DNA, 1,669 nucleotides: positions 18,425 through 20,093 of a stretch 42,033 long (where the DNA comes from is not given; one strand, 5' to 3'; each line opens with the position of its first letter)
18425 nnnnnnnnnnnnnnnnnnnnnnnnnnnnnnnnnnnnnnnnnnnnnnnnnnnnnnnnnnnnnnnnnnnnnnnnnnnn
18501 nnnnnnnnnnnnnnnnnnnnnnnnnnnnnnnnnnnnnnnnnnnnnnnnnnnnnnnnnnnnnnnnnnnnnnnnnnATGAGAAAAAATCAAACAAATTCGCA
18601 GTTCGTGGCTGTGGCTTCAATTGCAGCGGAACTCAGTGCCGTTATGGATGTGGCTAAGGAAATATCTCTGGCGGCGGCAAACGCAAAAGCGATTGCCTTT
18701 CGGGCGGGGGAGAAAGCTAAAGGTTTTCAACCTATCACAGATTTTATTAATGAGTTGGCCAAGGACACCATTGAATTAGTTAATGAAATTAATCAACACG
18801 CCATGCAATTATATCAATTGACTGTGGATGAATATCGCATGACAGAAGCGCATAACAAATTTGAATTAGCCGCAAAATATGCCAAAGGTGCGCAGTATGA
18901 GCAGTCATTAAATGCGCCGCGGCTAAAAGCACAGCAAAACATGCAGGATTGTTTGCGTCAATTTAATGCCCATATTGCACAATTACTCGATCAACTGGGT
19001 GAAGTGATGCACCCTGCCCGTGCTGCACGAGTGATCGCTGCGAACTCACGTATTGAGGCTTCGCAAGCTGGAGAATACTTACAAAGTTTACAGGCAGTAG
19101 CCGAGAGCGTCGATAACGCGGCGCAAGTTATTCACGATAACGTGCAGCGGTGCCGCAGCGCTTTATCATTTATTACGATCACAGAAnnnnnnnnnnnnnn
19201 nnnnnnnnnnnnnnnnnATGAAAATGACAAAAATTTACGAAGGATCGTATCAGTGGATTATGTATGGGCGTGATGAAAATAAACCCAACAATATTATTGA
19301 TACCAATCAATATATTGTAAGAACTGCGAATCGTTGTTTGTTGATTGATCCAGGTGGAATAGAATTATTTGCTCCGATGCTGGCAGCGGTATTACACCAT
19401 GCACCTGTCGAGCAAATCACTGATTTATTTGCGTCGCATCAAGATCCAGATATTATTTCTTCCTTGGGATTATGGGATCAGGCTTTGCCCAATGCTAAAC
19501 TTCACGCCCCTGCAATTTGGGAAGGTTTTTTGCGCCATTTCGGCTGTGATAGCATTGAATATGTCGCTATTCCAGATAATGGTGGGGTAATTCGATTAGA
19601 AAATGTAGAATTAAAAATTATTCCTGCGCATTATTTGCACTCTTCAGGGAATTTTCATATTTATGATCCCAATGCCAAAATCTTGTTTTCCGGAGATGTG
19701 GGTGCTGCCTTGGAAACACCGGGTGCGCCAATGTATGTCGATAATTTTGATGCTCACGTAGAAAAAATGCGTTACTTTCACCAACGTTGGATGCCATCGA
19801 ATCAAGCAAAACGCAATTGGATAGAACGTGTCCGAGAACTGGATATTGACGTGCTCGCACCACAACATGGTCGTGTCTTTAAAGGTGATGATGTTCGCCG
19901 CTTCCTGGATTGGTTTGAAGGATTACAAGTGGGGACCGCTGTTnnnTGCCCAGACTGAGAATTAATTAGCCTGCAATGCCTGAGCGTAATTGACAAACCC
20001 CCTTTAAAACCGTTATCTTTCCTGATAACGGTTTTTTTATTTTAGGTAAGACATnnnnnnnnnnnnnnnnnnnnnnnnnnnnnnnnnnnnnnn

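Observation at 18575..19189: Single-chain double receptor-tip protein: a possible pseudo-dimeric MCP tip mimic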

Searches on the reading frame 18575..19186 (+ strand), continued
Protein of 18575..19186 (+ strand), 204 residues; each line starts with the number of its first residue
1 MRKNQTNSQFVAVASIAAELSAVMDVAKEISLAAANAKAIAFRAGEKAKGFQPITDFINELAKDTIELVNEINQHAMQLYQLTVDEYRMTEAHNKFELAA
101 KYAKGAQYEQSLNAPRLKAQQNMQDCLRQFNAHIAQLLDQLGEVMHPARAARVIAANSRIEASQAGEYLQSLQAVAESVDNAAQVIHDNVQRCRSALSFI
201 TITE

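Call 71: fold_search(model_id=the predicted structure, library=pdb)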
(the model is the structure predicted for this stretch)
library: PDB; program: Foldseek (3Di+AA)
matches with E <= 10: 1028; with E <= 0.001: 0
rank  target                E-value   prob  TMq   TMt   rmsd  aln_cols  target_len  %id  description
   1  6z0c_B                1.3e-03  1.00  0.34  0.35  10.4       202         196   15  Structure of in silico modelled artificial Maquette-3 protein (released 2021-03-17)
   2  6z0c_C                2.4e-03  1.00  0.42  0.44   8.2       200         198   14  Structure of in silico modelled artificial Maquette-3 protein (released 2021-03-17)
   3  6z0c_A                3.7e-03  1.00  0.42  0.43   8.2       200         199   14  Structure of in silico modelled artificial Maquette-3 protein (released 2021-03-17)
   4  8d9p                  4.1e-03  1.00  0.44  0.46   8.6       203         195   13  De Novo Photosynthetic Reaction Center Protein Equipped with Heme B and Mn(II) cations (released 2022-09-28)
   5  5vju                  4.5e-03  1.00  0.46  0.48   8.7       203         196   13  De Novo Photosynthetic Reaction Center Protein Variant Equipped with His-Tyr H-bond, Heme B, and Cd(II) ions (released 2018-04-25)
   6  6z0c_D                5.2e-03  1.00  0.35  0.37  10.4       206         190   14  Structure of in silico modelled artificial Maquette-3 protein (released 2021-03-17)
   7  8qae_A                2.0e-02  0.98  0.31  0.30  21.2       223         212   16  X-ray crystal structure of a de novo designed single-chain antiparallel 6-helix alpha-helical barrel, sc-apCC-6-SLLA (released 2024-07-03)
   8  5vjs                  3.6e-02  1.00  0.45  0.47   9.0       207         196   12  De Novo Photosynthetic Reaction Center Protein Equipped with Heme B, a synthetic Zn porphyrin, and Zn(II) cations (released 2018-04-25)
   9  6xz6_A                5.2e-02  0.54  0.24  0.23  23.2       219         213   14  Structure of the trypanosome brucei factor H receptor bound to domain D5 of bovine factor H (released 2020-03-25)
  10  1o5h_B                6.0e-02  0.80  0.29  0.29  16.4       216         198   12  Crystal structure of formiminotetrahydrofolate cyclodeaminase (TM1560) from Thermotoga maritima at 2.80 A resolution (released 2003-09-30)
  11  5vtl                  7.9e-02  0.66  0.27  0.26  17.8       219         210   11  Structure of metacyclic invariant surface protein , Tb427.07.360, from Trypanosoma brucei. (released 2018-08-08)
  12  1i49_A                1.0e-01  0.80  0.31  0.32  19.7       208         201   13  CRYSTAL STRUCTURE ANALYSIS OF ARFAPTIN (released 2001-05-16)
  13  7zjr                  1.0e-01  0.51  0.26  0.21  28.5       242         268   12  X-ray structure of the periplasmic region of PilJ from P. aeruginosa (released 2022-04-27)
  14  3caz_B                1.1e-01  0.77  0.29  0.28  16.2       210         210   10  Crystal structure of a BAR protein from Galdieria sulphuraria (released 2008-03-04)
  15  6djl_E                1.2e-01  0.96  0.42  0.38  19.6       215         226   13  Crystal structure of the Rab11 GEF SH3BP5 bound to nucleotide free Rab11A (released 2018-09-26)
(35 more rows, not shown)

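Call 75: find_encoding_contigs(protein=P0348, flank=8000, max_places=1)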
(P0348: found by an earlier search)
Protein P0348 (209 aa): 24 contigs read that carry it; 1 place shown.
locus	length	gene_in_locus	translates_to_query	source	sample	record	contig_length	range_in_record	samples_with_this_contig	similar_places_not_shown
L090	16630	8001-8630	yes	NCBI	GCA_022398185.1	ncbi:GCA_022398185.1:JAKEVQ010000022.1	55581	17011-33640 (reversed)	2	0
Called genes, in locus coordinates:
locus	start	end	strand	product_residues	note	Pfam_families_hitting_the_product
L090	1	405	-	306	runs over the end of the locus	PF04960:Glutaminase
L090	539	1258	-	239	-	PF02390:Methyltransf_4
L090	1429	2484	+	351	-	PF00730:HhH-GPD, PF00633:HHH (weak), PF14815:NUDIX_4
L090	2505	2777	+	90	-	PF04362:Iron_traffic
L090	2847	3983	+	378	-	PF11873:Mltc_N, PF01464:SLT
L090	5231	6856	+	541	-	PF08269:dCache_2, PF17200:sCache_2, PF00015:MCPsignal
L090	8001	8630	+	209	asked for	-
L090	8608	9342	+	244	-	PF00753:Lactamase_B, PF19583:ODP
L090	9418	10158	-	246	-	PF01553:Acyltransferase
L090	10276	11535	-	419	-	PF00275:EPSP_synthase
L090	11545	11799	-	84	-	PF01722:BolA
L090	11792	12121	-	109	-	PF01740:STAS, PF13466:STAS_2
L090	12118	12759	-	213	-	PF05494:MlaC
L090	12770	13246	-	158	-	PF02470:MlaD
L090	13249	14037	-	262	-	PF02405:MlaE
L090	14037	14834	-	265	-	PF09818:ABC_ATPase (faint), PF00005:ABC_tran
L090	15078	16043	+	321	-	PF01699:Na_Ca_ex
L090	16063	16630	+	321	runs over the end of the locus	PF01380:SIS, PF00571:CBS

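Call 76: find_encoding_contigs(protein=P0230, flank=8000, max_places=1)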
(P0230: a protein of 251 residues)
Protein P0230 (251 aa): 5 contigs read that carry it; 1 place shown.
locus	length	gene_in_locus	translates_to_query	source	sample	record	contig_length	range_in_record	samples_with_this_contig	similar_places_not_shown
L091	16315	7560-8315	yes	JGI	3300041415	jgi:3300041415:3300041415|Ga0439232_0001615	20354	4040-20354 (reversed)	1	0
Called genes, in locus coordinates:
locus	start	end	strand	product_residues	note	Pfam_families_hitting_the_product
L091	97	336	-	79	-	-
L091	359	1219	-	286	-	PF00512:HisKA, PF02518:HATPase_c, PF13581:HATPase_c_2 (weak)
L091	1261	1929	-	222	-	PF00072:Response_reg, PF00486:Trans_reg_C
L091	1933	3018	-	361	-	-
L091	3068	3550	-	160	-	-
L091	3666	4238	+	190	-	PF03640:Lipoprotein_15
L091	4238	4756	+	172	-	PF02630:SCO1-SenC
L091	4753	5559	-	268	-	PF24575:TPR_Slam (faint), PF14853:Fis1_TPR_C (faint), PF07719:TPR_2 (faint), PF13432:TPR_16, PF14559:TPR_19 (weak), PF13371:TPR_9 (weak), PF13432:TPR_16, PF14559:TPR_19, +9 more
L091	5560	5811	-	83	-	-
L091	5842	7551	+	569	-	-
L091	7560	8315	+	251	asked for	-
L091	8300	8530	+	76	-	PF09360:zf-CDGSH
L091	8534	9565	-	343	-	PF00226:DnaJ, PF01556:DnaJ_C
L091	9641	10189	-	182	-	PF01025:GrpE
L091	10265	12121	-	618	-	PF00012:HSP70, PF06723:MreB_Mbl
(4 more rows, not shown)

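Call 77: find_encoding_contigs(protein=P0140, flank=8000, max_places=1)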
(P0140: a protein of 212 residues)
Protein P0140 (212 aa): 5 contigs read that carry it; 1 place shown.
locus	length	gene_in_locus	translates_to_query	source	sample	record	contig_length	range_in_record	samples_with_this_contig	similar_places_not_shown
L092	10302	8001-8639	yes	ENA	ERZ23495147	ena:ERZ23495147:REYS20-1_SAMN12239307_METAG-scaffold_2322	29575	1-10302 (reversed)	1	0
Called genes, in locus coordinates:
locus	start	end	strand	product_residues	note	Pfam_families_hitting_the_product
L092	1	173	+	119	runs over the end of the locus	PF01965:DJ-1_PfpI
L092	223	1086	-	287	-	PF01584:CheW (faint), PF13682:CZB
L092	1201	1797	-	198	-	PF01726:LexA_DNA_bind, PF00717:Peptidase_S24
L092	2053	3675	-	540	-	PF03109:ABC1, PF27536:UbiB_helical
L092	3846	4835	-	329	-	PF00881:Nitroreductase (faint)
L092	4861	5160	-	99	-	-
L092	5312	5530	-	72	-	PF11127:YgaP-like_TM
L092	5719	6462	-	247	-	PF00106:adh_short, PF01370:Epimerase, PF08659:KR, PF13561:adh_short_C2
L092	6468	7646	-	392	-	PF01116:F_bP_aldolase, PF07876:Dabb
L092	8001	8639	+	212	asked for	-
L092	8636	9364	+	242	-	PF00753:Lactamase_B, PF19583:ODP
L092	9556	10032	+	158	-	PF07017:PagP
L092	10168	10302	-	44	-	?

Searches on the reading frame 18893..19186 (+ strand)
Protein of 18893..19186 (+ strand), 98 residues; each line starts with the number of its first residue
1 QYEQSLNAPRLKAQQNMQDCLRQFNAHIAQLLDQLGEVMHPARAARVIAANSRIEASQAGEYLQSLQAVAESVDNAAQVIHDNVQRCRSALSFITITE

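Call 55: search_solved_structures(query=A4, max_evalue=10, show_alignments=3)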
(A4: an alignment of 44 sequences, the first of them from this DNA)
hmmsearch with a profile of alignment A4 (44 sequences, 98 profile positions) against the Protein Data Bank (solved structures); distinct sequences matched with E-value up to 10: 48.
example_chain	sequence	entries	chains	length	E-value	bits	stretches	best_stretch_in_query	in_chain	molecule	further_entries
3ur1_C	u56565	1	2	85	6.6e-07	32.6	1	26-95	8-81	Methyl-accepting chemotaxis protein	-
4jpb_B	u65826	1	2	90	6.9e-07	32.5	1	26-95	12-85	Methyl-accepting chemotaxis protein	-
3g6b_A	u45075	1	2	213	2.8e-06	30.6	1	7-95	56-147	Methyl-accepting chemotaxis protein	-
3g67_A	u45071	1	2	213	4.3e-06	30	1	8-95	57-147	Methyl-accepting chemotaxis protein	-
2ch7_B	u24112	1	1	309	5.7e-06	29.6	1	6-91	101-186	METHYL-ACCEPTING CHEMOTAXIS PROTEIN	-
2ch7_A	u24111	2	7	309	6.1e-06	29.5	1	6-91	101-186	METHYL-ACCEPTING CHEMOTAXIS PROTEIN | Methyl-accepting chemotaxis protein 2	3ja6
3ja6_H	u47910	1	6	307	6.2e-06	29.5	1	6-91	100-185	Methyl-accepting chemotaxis protein 2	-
6s18_A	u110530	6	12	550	0.00018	24.8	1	6-93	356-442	Aromatic acid chemoreceptor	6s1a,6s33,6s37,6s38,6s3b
8a3k_UNK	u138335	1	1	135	0.00068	23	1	26-83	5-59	sc-apCC-4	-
8qae_A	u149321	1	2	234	0.03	17.7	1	21-82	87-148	sc-apCC-6-SLLA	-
8j0h_A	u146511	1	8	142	0.033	17.6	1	11-84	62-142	Uncharacterized protein C4H3.06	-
1qu7_A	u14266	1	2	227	0.034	17.5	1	45-91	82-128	METHYL-ACCEPTING CHEMOTAXIS PROTEIN I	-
4r39_A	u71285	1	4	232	0.038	17.4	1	25-75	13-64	Blue-light-activated histidine kinase 2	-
9r1j_A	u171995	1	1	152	0.045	17.1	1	26-83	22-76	sc-apCC-4-NR-1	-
4r3a_A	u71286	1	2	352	0.057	16.8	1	23-75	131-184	Blue-light-activated histidine kinase 2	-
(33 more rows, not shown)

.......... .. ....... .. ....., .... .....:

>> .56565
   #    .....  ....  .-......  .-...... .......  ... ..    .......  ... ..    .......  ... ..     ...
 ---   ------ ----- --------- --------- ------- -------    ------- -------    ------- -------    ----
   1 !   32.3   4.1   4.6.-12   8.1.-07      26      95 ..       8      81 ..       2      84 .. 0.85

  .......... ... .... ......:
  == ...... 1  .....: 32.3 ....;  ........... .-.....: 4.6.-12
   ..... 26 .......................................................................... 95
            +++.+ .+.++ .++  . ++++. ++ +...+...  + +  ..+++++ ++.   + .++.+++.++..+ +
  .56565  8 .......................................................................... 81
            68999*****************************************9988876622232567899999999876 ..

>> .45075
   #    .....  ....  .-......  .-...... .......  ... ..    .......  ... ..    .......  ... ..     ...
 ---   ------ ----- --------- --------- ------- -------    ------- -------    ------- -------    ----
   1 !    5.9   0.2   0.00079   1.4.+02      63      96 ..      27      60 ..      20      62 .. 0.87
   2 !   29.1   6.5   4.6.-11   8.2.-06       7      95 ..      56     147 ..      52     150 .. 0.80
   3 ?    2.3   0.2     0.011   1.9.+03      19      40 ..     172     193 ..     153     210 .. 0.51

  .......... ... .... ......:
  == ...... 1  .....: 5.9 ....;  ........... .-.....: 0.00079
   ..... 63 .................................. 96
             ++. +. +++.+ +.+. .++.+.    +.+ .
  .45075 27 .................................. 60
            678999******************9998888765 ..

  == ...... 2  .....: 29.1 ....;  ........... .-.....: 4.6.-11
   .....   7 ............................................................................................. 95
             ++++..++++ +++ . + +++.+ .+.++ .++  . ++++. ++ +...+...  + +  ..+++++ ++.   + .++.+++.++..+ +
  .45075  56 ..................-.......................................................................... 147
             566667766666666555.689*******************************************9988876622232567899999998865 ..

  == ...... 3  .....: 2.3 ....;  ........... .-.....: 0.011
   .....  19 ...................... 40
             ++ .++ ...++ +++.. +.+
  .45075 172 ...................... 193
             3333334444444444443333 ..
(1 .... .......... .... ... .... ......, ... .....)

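Call 56: search_protein_families(library=pfam, alignment_id=A4, max_evalue=0.01)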
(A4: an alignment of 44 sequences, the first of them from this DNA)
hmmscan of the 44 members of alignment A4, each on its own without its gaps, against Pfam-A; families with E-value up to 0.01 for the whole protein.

A. member 1, seq(98 aa): 0 families

B. families by the number of members that match (of 44 scanned): 31 families (the first 25 are shown)
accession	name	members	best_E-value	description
PF04513.17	Baculo_PEP_C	3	0.0051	Baculovirus polyhedron envelope protein, PEP, C terminus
PF07464.16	ApoLp-III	2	0.00077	Apolipophorin-III precursor (apoLp-III)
PF07889.17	DUF1664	2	0.0039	Protein of unknown function (DUF1664)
PF00015.26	MCPsignal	2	0.0052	Methyl-accepting chemotaxis protein (MCP) signalling domain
PF07798.16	CCDC90-like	2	0.0069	Coiled-coil domain-containing protein 90-like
PF13851.11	GAS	1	0.00091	Growth-arrest specific micro-tubule binding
PF22652.1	DUF7006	1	0.0012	Family of unknown function (DUF7006)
PF00316.25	FBPase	1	0.0013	Fructose-1-6-bisphosphatase, N-terminal domain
PF13725.12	tRNA_bind_2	1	0.0013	Possible tRNA binding domain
PF01813.22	ATP-synt_D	1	0.0015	ATP synthase subunit D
PF06103.16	DUF948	1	0.0016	Bacterial protein of unknown function (DUF948)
PF07544.18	Med9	1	0.0035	RNA polymerase II transcription mediator complex subunit 9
PF05130.17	FlgN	1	0.0036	FlgN protein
PF01934.22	HepT-like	1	0.0039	Ribonuclease HepT-like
PF01297.22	ZnuA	1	0.0045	Zinc-uptake complex component A periplasmic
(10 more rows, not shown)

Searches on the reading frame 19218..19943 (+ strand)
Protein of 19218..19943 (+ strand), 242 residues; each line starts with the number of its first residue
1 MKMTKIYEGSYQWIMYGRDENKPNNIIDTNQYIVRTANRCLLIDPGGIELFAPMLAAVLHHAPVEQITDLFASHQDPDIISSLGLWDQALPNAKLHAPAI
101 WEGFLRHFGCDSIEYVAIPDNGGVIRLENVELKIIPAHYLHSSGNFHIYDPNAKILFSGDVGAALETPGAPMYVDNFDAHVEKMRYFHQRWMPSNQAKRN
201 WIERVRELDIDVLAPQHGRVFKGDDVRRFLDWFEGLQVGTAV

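Call 4: search_protein_families(library=pfam, proteins=[window:19218-19943:+], max_evalue=10)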
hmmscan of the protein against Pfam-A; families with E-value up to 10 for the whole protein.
window:19218-19943:+ (242 aa): 2 families
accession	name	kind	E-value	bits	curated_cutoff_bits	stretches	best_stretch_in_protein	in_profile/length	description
PF19583.5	ODP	-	1.4e-72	244.1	27.2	1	27-218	1-194/194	ODP family beta lactamase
PF00753.33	Lactamase_B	-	1.3e-22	81.2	22.7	1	29-217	6-196/196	Metallo-beta-lactamase superfamily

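Call 31: search_protein_families(library=ncbifam, proteins=[window:19218-19943:+], max_evalue=1)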
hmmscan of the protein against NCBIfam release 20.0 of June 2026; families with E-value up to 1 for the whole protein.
window:19218-19943:+ (242 aa): 4 families
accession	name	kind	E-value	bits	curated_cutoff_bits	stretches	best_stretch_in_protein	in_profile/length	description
NF008887.0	PRK11921.1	equivalog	4e-07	29.2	635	1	29-232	35-243/396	anaerobic nitric oxide reductase flavorubredoxin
TIGR04558.1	SoxH_rel_PQQ_1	hypoth_equivalog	4.4e-05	22.7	300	2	13-80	16-85/285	quinoprotein relay system zinc metallohydrolase 1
NF033088.2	bla_subclass_B1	equivalog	0.024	14.3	200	1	2-159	7-157/217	subclass B1 metallo-beta-lactamase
NF012100.0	blaVIM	exception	0.08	12.3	500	1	27-161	67-199/266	VIM family subclass B1 metallo-beta-lactamase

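Call 72: search_solved_structures(query=window:19218-19943:+, max_evalue=0.00001, show_alignments=1)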
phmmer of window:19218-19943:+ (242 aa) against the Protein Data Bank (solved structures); distinct sequences matched with E-value up to 0.00001: 2.
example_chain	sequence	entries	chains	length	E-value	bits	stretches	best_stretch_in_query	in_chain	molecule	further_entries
6qrq_B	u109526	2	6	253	2.8e-63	216.6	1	9-240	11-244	Oxygen-binding diiron protein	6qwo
6qnm_A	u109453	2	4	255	9.2e-55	188.7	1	9-240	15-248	OXYGEN-BINDING DI-IRON PROTEIN | Uncharacterized protein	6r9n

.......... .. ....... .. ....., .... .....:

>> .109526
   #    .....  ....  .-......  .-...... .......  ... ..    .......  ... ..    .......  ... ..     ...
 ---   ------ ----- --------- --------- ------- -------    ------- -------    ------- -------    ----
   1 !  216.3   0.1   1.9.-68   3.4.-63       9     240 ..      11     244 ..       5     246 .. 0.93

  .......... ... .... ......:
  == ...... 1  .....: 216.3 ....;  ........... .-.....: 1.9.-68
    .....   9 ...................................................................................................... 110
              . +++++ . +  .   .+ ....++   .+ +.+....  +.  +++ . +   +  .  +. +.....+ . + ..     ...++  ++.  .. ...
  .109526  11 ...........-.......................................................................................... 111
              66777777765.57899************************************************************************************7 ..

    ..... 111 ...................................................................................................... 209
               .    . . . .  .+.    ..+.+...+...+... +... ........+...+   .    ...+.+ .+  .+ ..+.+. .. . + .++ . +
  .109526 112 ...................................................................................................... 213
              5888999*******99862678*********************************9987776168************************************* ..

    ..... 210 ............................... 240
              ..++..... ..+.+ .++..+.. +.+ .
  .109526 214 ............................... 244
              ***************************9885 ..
